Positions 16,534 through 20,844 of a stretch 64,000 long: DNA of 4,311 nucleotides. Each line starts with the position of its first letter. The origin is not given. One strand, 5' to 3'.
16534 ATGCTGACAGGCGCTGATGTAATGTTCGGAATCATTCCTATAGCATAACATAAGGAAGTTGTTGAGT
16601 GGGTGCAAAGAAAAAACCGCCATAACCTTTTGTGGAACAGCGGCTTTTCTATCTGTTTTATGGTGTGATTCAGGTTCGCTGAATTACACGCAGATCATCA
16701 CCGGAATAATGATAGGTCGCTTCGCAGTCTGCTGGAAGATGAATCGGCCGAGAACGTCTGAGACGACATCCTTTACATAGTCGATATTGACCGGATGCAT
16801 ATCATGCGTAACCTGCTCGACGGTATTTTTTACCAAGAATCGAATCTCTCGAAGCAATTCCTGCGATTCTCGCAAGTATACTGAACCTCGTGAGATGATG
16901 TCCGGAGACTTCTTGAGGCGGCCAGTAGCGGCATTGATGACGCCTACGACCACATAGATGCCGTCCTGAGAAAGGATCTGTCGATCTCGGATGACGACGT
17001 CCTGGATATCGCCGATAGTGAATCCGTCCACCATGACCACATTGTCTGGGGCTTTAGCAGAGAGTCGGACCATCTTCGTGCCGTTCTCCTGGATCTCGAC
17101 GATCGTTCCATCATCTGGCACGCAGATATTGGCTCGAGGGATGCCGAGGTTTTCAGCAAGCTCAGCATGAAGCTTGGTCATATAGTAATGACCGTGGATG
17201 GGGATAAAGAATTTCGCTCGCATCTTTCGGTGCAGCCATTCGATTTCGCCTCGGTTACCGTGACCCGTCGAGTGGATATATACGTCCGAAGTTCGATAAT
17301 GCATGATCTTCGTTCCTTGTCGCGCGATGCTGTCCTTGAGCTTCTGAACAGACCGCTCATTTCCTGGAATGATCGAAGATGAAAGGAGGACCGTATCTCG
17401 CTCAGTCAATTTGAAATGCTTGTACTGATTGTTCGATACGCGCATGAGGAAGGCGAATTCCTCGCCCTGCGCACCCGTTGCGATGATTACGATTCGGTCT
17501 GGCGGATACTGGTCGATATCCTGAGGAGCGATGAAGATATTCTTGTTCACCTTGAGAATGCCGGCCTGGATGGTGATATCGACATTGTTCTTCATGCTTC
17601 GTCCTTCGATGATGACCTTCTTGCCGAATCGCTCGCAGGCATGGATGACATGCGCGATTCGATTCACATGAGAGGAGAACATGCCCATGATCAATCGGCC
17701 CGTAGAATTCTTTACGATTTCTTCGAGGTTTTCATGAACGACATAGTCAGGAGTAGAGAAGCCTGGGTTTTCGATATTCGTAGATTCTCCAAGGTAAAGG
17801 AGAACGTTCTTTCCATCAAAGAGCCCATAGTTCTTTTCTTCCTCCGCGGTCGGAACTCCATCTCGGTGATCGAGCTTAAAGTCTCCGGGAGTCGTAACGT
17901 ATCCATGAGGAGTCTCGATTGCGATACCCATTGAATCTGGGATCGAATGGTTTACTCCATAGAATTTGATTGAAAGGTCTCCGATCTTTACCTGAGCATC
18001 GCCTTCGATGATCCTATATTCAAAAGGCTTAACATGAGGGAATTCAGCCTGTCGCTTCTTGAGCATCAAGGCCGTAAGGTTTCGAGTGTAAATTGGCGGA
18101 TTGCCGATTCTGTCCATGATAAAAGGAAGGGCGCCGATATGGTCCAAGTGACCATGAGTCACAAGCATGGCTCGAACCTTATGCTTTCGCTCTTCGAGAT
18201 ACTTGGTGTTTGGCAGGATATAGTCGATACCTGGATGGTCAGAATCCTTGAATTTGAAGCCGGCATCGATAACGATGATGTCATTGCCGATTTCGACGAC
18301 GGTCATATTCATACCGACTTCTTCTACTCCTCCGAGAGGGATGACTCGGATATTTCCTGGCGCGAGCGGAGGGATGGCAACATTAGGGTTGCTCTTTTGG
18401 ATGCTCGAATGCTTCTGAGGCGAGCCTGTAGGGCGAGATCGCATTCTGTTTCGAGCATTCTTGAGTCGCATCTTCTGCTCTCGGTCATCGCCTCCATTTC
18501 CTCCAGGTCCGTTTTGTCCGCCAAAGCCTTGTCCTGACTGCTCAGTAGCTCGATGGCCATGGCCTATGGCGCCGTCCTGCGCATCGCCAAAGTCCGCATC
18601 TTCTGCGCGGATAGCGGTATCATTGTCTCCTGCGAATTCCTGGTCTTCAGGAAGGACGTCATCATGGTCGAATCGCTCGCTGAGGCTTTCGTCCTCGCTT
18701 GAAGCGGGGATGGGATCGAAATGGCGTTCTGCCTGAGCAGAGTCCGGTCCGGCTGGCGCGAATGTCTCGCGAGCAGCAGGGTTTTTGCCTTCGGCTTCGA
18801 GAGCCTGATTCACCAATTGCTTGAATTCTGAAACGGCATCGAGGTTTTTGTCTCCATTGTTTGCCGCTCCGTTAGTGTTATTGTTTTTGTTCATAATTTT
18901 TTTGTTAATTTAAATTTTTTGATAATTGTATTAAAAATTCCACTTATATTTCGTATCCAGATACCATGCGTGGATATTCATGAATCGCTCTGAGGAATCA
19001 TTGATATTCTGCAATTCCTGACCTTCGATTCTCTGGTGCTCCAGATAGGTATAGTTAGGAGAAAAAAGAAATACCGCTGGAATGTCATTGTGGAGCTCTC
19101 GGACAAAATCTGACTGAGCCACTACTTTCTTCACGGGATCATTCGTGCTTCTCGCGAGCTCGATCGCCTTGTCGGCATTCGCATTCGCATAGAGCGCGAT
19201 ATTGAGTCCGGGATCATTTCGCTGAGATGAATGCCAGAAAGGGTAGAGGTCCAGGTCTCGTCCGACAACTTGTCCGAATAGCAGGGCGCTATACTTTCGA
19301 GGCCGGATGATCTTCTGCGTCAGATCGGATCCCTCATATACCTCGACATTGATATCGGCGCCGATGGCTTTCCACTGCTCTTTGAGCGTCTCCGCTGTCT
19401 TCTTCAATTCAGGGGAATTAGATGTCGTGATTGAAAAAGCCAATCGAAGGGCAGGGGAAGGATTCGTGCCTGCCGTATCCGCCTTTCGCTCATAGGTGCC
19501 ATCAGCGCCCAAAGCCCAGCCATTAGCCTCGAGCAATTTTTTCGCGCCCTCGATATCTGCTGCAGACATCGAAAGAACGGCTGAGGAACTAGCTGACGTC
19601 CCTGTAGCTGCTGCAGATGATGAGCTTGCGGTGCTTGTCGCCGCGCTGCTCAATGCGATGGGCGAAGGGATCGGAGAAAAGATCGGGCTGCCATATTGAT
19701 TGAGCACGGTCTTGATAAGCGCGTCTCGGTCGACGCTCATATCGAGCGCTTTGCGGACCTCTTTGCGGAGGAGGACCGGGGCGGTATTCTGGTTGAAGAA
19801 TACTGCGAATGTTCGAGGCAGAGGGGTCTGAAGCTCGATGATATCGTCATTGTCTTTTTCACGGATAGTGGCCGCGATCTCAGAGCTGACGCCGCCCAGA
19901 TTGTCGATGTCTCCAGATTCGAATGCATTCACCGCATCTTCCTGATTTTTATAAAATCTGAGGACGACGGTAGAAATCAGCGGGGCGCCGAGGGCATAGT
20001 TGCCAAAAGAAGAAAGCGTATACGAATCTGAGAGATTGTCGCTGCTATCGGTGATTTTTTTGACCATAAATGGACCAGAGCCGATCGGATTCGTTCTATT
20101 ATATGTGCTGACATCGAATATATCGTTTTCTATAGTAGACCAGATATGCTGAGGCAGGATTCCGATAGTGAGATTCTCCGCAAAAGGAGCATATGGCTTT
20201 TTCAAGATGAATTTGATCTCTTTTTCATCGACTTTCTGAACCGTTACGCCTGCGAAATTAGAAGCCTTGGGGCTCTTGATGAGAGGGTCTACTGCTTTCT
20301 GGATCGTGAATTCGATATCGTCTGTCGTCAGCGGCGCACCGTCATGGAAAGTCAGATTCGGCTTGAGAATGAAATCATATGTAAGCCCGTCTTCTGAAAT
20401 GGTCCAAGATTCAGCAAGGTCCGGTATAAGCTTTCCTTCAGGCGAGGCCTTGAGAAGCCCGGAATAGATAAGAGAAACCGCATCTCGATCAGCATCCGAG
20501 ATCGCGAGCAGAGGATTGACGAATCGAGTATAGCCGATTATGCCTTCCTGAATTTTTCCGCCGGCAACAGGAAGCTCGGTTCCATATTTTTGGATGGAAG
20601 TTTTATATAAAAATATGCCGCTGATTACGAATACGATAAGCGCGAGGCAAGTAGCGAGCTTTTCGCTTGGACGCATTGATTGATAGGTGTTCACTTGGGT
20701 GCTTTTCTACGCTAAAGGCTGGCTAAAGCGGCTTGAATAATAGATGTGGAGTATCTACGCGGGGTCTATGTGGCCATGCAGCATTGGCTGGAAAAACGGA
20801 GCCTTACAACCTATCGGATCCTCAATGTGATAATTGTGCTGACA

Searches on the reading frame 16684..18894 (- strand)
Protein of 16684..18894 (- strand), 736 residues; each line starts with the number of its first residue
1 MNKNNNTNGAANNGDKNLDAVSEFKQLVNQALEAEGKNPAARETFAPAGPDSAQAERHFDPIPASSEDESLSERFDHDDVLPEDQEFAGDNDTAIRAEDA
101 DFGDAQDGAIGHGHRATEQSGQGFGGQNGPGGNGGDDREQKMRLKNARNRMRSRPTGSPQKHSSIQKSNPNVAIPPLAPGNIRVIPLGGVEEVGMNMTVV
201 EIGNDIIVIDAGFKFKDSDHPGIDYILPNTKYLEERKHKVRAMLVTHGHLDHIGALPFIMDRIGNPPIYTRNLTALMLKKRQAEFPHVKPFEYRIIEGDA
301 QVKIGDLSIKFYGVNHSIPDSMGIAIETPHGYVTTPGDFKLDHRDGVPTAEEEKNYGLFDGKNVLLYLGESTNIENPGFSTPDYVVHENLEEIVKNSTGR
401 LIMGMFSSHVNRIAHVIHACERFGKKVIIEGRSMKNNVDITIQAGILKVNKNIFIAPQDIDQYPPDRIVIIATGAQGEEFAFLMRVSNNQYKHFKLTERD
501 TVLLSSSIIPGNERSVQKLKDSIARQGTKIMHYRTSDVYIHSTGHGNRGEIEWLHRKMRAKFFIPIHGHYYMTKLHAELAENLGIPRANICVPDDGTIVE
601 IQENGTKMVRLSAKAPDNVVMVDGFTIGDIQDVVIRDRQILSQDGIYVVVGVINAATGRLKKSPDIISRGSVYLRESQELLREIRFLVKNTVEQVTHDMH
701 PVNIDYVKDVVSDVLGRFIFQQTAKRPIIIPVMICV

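Call 26: search_protein_families(library=pfam, proteins=[window:16684-18894:-], max_evalue=0.00001)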
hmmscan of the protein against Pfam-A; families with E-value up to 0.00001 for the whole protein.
window:16684-18894:- (736 aa): 4 families
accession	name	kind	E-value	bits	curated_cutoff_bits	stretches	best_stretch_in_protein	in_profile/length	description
PF22505.1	RNase_J_b_CASP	-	1.7e-38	131.7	27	1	399-521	2-124/126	Ribonuclease J, beta-CASP domain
PF17770.6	RNase_J_C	-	8e-22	78.6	23.8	1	634-734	1-100/102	Ribonuclease J C-terminal domain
PF00753.33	Lactamase_B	-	5.2e-10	40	22.7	1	196-289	7-93/196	Metallo-beta-lactamase superfamily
PF12706.13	Lactamase_B_2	-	7.5e-08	32.6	27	1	207-340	3-144/200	Beta-lactamase superfamily domain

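Call 27: find_related_loci(query=window:16684-18894:-, collection=genome_contigs, flank=1000)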
Query window:16684-18894:- (736 aa) in genome_contigs; peptide patterns used: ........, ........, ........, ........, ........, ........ (x = any residue, [..] = any of these).
54 stretches matched a pattern; 10 encode a relative of the query (tblastn E <= 1e-3); 10 distinct loci.
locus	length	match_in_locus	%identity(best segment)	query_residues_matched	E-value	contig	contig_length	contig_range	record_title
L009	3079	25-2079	76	19-736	0e+0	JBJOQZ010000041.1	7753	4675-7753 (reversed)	MAG: Candidatus Parcubacteria bacterium isolate yakimariver_2019_sw_WHONDRS-S19S_0060_B_bin.61 scaffold_1776919, whole g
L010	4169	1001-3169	75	1-736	0e+0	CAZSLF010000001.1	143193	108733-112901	MAG TPA_asm: uncultured Candidatus Saccharibacteria bacterium isolate SRP286056_co1_598 genome assembly, contig: NODE_74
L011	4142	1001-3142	75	19-736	0e+0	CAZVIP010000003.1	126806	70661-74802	MAG TPA_asm: uncultured Candidatus Saccharibacteria bacterium isolate SRP301943_co4_11 genome assembly, contig: NODE_3_l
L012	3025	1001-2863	73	115-736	0e+0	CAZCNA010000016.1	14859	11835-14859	MAG TPA_asm: uncultured Candidatus Saccharibacteria bacterium isolate SRP220891_co5_247 genome assembly, contig: NODE_27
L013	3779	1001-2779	72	150-736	0e+0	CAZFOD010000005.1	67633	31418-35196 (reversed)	MAG TPA_asm: uncultured Candidatus Saccharibacteria bacterium isolate SRP150892_co2_66 genome assembly, contig: NODE_392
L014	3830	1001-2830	70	130-736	0e+0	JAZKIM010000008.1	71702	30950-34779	MAG: Patescibacteria group bacterium isolate ADI_DC_SW_02_SPN_11032020-bin031_1 DCSW02SPN_B031_1_000000000008, whole gen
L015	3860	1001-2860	58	114-736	0e+0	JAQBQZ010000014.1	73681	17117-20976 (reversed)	MAG: Candidatus Taylorbacteria bacterium isolate RYN_386 scaffold_2141332, whole genome shotgun sequence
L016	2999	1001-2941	56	104-736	0e+0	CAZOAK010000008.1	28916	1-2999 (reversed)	MAG TPA_asm: uncultured Candidatus Saccharibacteria bacterium isolate SRP286056_co3_36 genome assembly, contig: NODE_129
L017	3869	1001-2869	58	114-736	0e+0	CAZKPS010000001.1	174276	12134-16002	MAG TPA_asm: uncultured Candidatus Saccharibacteria bacterium isolate binchicken_co326_56 genome assembly, contig: NODE_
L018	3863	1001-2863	59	114-736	0e+0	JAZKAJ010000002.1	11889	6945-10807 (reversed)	MAG: Patescibacteria group bacterium isolate ADI_H3L2_1_122_18_3-bin016 ADIH3L21_B016_0_000000000002, whole genome shotg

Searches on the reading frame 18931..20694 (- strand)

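Call 26: search_protein_families(library=pfam, proteins=[window:18931-20694:-], max_evalue=0.00001)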
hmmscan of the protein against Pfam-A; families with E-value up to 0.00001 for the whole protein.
window:18931-20694:- (587 aa): 1 family
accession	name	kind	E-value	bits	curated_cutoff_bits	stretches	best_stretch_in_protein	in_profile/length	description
PF00496.27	SBP_bac_5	-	2e-72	244.8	32.4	1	88-478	1-349/368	Bacterial extracellular solute-binding proteins, family 5 Middle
